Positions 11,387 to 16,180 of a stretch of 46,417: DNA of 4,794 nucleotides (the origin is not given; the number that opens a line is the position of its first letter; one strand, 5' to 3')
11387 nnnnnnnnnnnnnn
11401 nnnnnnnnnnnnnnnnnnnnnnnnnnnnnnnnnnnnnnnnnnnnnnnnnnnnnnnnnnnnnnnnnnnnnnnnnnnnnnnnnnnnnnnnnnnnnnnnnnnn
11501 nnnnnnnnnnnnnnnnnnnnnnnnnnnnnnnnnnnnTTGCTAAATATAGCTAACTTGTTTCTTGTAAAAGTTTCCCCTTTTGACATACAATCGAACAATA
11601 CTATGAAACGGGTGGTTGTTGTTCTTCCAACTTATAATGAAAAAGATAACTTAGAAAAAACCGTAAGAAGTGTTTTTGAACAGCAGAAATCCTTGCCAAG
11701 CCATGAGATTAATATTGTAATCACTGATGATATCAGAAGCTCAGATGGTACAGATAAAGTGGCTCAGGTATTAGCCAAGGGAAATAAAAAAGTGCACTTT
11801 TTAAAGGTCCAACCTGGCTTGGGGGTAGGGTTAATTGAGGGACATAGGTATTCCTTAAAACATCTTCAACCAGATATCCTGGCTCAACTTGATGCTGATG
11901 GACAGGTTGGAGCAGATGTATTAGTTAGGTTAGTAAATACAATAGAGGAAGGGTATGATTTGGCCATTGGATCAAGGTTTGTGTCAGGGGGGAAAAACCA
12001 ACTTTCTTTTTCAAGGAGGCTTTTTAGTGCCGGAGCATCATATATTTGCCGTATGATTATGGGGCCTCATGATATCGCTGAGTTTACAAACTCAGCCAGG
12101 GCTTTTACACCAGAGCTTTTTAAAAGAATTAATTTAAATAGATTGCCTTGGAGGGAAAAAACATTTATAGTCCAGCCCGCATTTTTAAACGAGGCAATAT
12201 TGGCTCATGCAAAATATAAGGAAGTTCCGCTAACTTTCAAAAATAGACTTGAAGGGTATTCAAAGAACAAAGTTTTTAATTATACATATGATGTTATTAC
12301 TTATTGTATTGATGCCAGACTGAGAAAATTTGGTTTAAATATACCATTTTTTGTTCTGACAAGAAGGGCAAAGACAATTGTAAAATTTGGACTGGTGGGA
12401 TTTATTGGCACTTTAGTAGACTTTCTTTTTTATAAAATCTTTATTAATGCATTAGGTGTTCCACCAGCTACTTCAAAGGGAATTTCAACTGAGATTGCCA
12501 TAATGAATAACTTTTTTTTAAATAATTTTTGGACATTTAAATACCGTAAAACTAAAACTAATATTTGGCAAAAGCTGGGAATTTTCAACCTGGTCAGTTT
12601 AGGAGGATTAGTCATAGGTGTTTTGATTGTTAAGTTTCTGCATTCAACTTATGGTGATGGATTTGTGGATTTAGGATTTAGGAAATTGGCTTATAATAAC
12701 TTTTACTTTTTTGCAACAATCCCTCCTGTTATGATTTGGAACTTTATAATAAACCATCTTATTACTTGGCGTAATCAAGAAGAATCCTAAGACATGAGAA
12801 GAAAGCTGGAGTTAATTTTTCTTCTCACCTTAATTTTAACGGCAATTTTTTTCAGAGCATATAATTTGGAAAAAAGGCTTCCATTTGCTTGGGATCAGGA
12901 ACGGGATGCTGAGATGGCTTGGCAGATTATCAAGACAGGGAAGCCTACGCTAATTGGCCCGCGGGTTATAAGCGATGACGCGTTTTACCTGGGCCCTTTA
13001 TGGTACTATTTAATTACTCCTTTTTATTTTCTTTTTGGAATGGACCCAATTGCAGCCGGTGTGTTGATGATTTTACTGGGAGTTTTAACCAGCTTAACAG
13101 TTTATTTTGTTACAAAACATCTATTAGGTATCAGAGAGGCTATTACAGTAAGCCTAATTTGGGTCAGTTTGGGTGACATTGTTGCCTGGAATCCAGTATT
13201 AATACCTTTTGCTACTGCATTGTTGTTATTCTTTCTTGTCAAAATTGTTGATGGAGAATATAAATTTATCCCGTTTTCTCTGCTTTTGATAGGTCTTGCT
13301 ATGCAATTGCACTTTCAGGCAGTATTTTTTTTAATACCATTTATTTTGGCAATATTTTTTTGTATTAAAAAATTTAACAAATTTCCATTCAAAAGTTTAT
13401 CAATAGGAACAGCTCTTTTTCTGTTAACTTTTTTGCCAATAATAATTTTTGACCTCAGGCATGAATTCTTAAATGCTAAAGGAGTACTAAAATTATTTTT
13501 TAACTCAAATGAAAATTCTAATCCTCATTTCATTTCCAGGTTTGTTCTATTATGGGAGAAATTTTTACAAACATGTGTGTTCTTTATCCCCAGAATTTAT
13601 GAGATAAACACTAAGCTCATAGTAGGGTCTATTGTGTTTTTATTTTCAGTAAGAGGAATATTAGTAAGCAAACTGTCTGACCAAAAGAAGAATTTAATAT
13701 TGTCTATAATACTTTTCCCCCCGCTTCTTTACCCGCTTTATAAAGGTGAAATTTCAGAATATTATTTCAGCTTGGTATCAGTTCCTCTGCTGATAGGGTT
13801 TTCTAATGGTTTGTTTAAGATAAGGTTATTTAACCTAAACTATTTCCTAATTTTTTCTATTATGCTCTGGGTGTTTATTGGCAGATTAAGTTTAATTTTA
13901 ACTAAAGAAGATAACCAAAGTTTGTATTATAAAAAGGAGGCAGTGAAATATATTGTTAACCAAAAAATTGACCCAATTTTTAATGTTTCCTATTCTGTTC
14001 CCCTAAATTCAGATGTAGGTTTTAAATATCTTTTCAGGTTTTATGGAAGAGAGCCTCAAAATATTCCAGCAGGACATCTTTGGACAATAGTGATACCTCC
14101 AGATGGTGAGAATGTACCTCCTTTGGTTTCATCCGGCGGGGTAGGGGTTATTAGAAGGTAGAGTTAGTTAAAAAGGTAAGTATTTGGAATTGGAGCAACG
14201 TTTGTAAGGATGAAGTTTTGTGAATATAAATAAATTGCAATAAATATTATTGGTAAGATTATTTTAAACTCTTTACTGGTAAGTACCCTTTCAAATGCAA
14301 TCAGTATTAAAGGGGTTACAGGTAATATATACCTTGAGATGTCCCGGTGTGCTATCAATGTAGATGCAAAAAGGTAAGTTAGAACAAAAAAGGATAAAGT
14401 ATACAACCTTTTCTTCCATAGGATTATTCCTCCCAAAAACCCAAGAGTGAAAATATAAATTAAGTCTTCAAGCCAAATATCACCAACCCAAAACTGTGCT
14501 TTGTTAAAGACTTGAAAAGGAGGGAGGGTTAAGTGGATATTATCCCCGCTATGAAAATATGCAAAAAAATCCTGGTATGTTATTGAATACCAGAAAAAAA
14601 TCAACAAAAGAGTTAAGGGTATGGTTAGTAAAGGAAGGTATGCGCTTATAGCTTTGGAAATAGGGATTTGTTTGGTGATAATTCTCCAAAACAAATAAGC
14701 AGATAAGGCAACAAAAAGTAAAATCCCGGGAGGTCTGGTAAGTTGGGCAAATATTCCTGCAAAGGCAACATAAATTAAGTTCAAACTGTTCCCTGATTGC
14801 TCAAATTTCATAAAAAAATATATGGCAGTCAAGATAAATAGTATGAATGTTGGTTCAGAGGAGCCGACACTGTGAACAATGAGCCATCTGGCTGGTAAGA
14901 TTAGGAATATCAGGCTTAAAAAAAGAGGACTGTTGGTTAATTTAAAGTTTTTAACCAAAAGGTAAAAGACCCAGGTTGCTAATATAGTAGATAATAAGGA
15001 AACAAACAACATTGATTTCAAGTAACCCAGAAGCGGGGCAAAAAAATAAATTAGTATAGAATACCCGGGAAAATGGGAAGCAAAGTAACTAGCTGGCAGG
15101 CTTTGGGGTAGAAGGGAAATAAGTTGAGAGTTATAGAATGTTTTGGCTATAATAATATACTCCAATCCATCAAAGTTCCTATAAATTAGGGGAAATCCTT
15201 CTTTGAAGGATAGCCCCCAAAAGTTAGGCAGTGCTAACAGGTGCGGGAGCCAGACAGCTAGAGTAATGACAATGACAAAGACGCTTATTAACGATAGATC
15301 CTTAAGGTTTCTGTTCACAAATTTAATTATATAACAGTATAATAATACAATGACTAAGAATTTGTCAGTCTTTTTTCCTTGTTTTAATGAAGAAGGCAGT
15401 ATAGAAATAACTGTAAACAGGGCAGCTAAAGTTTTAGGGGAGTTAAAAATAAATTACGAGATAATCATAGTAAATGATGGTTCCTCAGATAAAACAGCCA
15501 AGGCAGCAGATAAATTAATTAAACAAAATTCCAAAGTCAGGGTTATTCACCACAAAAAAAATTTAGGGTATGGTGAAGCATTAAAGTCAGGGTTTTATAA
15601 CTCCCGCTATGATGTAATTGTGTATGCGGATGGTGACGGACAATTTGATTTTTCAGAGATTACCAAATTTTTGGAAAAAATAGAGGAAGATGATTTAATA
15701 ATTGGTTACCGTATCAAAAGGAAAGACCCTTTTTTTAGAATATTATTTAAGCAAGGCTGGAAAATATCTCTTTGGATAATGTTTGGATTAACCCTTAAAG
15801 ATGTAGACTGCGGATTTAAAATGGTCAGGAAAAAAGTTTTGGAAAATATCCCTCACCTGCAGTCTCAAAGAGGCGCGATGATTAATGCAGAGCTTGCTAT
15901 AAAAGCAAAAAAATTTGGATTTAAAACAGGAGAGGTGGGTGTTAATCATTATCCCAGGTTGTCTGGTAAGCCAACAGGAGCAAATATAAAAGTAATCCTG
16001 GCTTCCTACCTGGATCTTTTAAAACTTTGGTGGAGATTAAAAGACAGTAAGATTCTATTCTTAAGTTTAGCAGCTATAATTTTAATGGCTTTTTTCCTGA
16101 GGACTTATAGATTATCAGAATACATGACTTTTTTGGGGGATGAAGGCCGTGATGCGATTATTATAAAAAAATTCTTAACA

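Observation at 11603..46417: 35-kb locus with about 16 GT-C enzymes: an ER-like lipid-donor glycan assembly line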

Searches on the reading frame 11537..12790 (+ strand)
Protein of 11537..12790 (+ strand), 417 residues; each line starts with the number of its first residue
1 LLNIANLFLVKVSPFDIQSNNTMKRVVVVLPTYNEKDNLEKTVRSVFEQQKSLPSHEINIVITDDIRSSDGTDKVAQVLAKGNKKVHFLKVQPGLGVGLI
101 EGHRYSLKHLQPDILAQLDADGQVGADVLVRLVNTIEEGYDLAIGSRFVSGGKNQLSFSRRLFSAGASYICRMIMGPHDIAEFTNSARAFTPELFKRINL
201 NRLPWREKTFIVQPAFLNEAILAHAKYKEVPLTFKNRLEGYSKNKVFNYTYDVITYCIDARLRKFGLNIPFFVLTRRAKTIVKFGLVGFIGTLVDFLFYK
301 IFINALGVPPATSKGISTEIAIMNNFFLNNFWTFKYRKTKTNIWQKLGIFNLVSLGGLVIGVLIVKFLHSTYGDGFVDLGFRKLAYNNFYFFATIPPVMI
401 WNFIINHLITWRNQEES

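Call 3: search_protein_families(library=pfam, proteins=[window:11537-12790:+], max_evalue=0.01)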
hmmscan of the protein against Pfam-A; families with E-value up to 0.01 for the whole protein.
window:11537-12790:+ (417 aa): 3 families
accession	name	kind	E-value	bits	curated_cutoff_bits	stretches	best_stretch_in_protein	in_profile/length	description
PF04138.20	GtrA_DPMS_TM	-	5.2e-21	75.5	26.1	1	283-411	1-117/117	GtrA/DPMS, transmembrane domain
PF00535.33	Glycos_transf_2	-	2e-19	70.6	23.3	1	28-162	2-130/168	Glycosyl transferase family 2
PF13641.12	Glyco_tranf_2_3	-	9.5e-05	22.9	27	1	25-171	2-146/230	Glycosyltransferase like family 2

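Call 10: search_protein_families(library=ncbifam, proteins=[window:11537-12790:+], max_evalue=0.1)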
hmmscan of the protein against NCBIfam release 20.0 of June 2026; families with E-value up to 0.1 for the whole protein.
window:11537-12790:+ (417 aa): 21 families
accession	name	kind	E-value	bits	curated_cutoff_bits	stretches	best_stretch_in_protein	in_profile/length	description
NF047588.1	GlcsyltransPgfSStrep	equivalog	5.4e-12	45.5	500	1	25-170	2-144/308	glycosyltransferase PgfS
NF007986.1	PRK10714.1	equivalog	2.7e-11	43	529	1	21-264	3-233/316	undecaprenyl-phosphate 4-deoxy-4-formamido-L-arabinose transferase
NF050050.1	ProtGlycPglI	equivalog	1.2e-10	41.2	500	1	25-149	3-121/306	GalNAc(5)-diNAcBac-PP-undecaprenol beta-1,3-glucosyltransferase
TIGR04182.1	glyco_TIGR04182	equivalog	1.3e-10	41.2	325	1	26-241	2-197/293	S-layer glycoprotein N-glycosyltransferase AglJ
TIGR03937.1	PgaC_IcaA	equivalog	3.5e-08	32.8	422.3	1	19-139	40-153/407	poly-beta-1,6-N-acetyl-D-glucosamine synthase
NF047683.1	TeichurnBiosyTuaG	equivalog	1.8e-07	31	400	1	23-135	5-110/252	teichuronic acid biosynthesis protein TuaG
NF058614.1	PPMAGASynPpgS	equivalog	3e-07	30.1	370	1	26-170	2-138/226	polyprenyl-phospho-N-acetylgalactosaminyl synthase PpgS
TIGR03469.1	HpnB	hypoth_equivalog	4.9e-07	29.1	379.25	1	20-92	40-108/386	hopene-associated glycosyltransferase HpnB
NF041391.1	DPhHxTase_Halo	equivalog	7.2e-07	28.4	375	1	32-238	3-187/213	dolichyl-phosphate hexose transferase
NF045692.1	OglycostaseCruG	equivalog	1.6e-05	24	600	1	19-148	36-166/386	2'-O-glycosyltransferase CruG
TIGR04242.1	nodulat_NodC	equivalog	2.2e-05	23.6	550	1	17-138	41-158/395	chitooligosaccharide synthase NodC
TIGR03111.1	glyc2_xrt_Gpos1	hypoth_equivalog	4e-05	22.6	363.95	1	16-140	41-160/439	TIGR03111 family XrtG-associated glycosyltransferase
NF038299.1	EPS_HpsN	equivalog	4.2e-05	22.7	425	1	26-138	3-108/317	hormogonium polysaccharide biosynthesis glycosyltransferase HpsN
NF010496.0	PRK13915.1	equivalog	7.3e-05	22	262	1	18-121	25-126/307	glucosyl-3-phosphoglycerate synthase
TIGR04283.1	glyco_like_mftF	equivalog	0.00017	21.2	182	1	28-140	3-102/221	TIGR04283 family arsenosugar biosynthesis glycosyltransferase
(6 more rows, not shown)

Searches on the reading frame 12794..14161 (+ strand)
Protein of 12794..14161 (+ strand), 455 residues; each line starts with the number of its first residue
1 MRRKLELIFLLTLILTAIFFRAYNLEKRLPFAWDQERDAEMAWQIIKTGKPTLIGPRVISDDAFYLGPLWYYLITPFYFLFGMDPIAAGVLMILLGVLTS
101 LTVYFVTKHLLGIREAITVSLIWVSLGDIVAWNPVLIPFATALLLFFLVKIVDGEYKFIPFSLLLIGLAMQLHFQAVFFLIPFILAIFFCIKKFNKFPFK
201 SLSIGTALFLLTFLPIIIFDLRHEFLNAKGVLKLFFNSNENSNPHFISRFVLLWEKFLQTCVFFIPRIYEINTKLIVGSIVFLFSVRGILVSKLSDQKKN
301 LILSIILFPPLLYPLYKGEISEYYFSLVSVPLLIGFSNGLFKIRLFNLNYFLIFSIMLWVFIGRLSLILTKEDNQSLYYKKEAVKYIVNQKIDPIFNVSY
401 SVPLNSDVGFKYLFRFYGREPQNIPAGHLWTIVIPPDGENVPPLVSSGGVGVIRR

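Call 3: search_protein_families(library=pfam, proteins=[window:12794-14161:+], max_evalue=0.01)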
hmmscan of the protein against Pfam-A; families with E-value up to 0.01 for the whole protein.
window:12794-14161:+ (455 aa): 1 family
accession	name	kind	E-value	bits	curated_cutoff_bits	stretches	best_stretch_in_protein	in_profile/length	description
PF13231.12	PMT_2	-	3e-06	28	26.1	1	68-218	4-159/160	Dolichyl-phosphate-mannose-protein mannosyltransferase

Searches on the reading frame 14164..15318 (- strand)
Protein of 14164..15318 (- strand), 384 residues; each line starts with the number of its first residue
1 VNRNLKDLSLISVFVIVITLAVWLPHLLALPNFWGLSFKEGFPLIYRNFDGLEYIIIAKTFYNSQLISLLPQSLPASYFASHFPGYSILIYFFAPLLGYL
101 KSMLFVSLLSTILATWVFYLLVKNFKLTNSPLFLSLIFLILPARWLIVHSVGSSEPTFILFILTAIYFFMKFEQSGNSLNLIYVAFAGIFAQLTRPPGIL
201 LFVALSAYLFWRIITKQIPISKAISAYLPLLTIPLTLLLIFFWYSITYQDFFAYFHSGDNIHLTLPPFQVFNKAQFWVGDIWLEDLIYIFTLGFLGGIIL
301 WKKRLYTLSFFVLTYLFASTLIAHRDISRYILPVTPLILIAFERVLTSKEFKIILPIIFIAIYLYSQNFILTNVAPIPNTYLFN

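Call 3: search_protein_families(library=pfam, proteins=[window:14164-15318:-], max_evalue=0.01)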
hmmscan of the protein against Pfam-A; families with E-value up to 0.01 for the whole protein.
window:14164-15318:- (384 aa): 1 family
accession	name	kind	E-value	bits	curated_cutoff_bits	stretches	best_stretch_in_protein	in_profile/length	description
PF13231.12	PMT_2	-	0.00015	22.5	26.1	1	84-231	4-147/160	Dolichyl-phosphate-mannose-protein mannosyltransferase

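Call 10: search_protein_families(library=ncbifam, proteins=[window:14164-15318:-], max_evalue=0.1)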
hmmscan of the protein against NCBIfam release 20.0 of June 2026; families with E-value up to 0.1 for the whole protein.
window:14164-15318:- (384 aa): 1 family
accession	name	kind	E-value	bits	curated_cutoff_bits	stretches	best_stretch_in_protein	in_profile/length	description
NF047440.1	LA3751_2_3_fam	subfamily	0.00099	18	200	1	86-368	85-382/460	LA_3751/LA_3752 family putative glycosyltransferase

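Call 78: search_protein_representatives(protein=window:14164-15318:-)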
Query: 384 residues. Proteins with E-value up to 0.001 (for the whole library): 302; up to 1e-10: 214; up to 1e-30: 78. The best 150 are listed.
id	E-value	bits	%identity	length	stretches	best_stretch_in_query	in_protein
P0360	8.4e-140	483.0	62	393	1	2-383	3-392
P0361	6.4e-118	411.0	71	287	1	103-384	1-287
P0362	8.7e-93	328.2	49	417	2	1-218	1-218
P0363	7.8e-86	305.4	59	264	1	2-259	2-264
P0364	3.5e-80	286.8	68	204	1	184-384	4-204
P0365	4.2e-73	263.5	43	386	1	1-378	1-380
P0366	3.2e-69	250.7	42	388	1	7-378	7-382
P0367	2.0e-68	248.1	45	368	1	4-379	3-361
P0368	5.8e-68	246.5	39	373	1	10-380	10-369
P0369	3.4e-67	244.0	56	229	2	1-210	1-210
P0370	2.2e-64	234.7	77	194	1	244-384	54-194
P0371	5.0e-64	233.6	69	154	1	1-154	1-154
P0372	9.5e-62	226.1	40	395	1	3-378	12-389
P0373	4.5e-59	217.3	39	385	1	8-381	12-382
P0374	1.8e-58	215.3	41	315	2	230-378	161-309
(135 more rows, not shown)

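Call 80: search_protein_families(library=pfam, alignment_id=A4, max_evalue=0.01)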
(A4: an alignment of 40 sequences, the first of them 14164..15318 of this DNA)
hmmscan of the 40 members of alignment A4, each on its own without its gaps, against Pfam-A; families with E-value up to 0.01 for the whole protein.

A. member 1, window:14164-15318:- (384 aa): 1 family
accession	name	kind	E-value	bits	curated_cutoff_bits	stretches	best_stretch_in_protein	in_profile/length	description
PF13231.12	PMT_2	-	0.00015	22.5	26.1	1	84-231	4-147/160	Dolichyl-phosphate-mannose-protein mannosyltransferase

B. families by the number of members that match (of 40 scanned): 4 families
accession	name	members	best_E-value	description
PF13231.12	PMT_2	5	3.8e-05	Dolichyl-phosphate-mannose-protein mannosyltransferase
PF09594.16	GT87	2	0.0033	Glycosyltransferase family 87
PF09852.15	DUF2079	1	0.00072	Predicted membrane protein (DUF2079)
PF15971.10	Mannosyl_trans4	1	0.0069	DolP-mannose mannosyltransferase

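Call 81: search_solved_structures(query=A4, max_evalue=10)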
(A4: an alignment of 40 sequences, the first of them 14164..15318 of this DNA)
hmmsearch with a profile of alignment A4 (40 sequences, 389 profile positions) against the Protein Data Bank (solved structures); distinct sequences matched with E-value up to 10: 2.
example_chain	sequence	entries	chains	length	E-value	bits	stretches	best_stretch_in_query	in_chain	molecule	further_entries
9wno_A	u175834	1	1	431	0.85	11.9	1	114-345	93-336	GPI mannosyltransferase 1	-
8x0j_A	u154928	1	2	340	1.1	11.5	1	45-74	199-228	NADPH dehydrogenase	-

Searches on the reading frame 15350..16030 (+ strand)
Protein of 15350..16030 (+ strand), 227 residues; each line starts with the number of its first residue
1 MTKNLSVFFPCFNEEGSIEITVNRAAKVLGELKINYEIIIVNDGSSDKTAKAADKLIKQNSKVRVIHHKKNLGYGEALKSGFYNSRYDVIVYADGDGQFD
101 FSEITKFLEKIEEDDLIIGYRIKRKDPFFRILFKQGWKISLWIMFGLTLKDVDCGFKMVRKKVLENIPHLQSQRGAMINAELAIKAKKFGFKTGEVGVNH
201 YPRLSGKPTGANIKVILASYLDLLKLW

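Call 31: search_protein_families(library=ncbifam, proteins=[window:15350-16030:+], max_evalue=0.001)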
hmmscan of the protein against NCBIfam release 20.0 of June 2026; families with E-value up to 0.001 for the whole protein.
window:15350-16030:+ (227 aa): 22 families
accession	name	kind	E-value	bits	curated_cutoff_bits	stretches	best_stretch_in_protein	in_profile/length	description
NF007986.1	PRK10714.1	equivalog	3.1e-21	75.7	529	1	3-220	6-220/316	undecaprenyl-phosphate 4-deoxy-4-formamido-L-arabinose transferase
TIGR03937.1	PgaC_IcaA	equivalog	3.2e-20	72.5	422.3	1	3-114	45-153/407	poly-beta-1,6-N-acetyl-D-glucosamine synthase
NF047588.1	GlcsyltransPgfSStrep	equivalog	6.7e-20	71.5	500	1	5-171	3-171/308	glycosyltransferase PgfS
TIGR04182.1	glyco_TIGR04182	equivalog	2.1e-13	50.3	325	1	5-209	2-199/293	S-layer glycoprotein N-glycosyltransferase AglJ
NF041391.1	DPhHxTase_Halo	equivalog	4.5e-13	48.7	375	1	12-204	4-187/213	dolichyl-phosphate hexose transferase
NF058614.1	PPMAGASynPpgS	equivalog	1.1e-12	47.9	370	1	7-167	4-165/226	polyprenyl-phospho-N-acetylgalactosaminyl synthase PpgS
NF010496.0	PRK13915.1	equivalog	4.2e-10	39.2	262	1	3-96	31-126/307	glucosyl-3-phosphoglycerate synthase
NF007482.0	PRK10073.1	equivalog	8.6e-10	38.1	423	1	2-117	5-116/334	glycosyltransferase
NF047683.1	TeichurnBiosyTuaG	equivalog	1.1e-09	38.3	400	1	4-116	7-116/252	teichuronic acid biosynthesis protein TuaG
TIGR04283.1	glyco_like_mftF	equivalog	6e-08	32.6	182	1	5-132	1-121/221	TIGR04283 family arsenosugar biosynthesis glycosyltransferase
NF041875.1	EPS_EpsD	equivalog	2.8e-07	30.2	370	1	33-110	28-103/325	exopolysaccharide biosynthesis glycosyltransferase EpsD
TIGR03111.1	glyc2_xrt_Gpos1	hypoth_equivalog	9.5e-07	27.9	363.95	1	6-117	52-162/439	TIGR03111 family XrtG-associated glycosyltransferase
TIGR03965.1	mycofact_glyco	equivalog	3.8e-06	26.1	280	1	32-96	102-164/467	mycofactocin biosynthesis glycosyltransferase MftF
TIGR04242.1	nodulat_NodC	equivalog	2.8e-05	23.3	550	1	5-114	50-159/395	chitooligosaccharide synthase NodC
NF053739.1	GlytfEpsEBac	equivalog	4.9e-05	22.4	450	1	29-103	24-96/265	glycosyltransferase EpsE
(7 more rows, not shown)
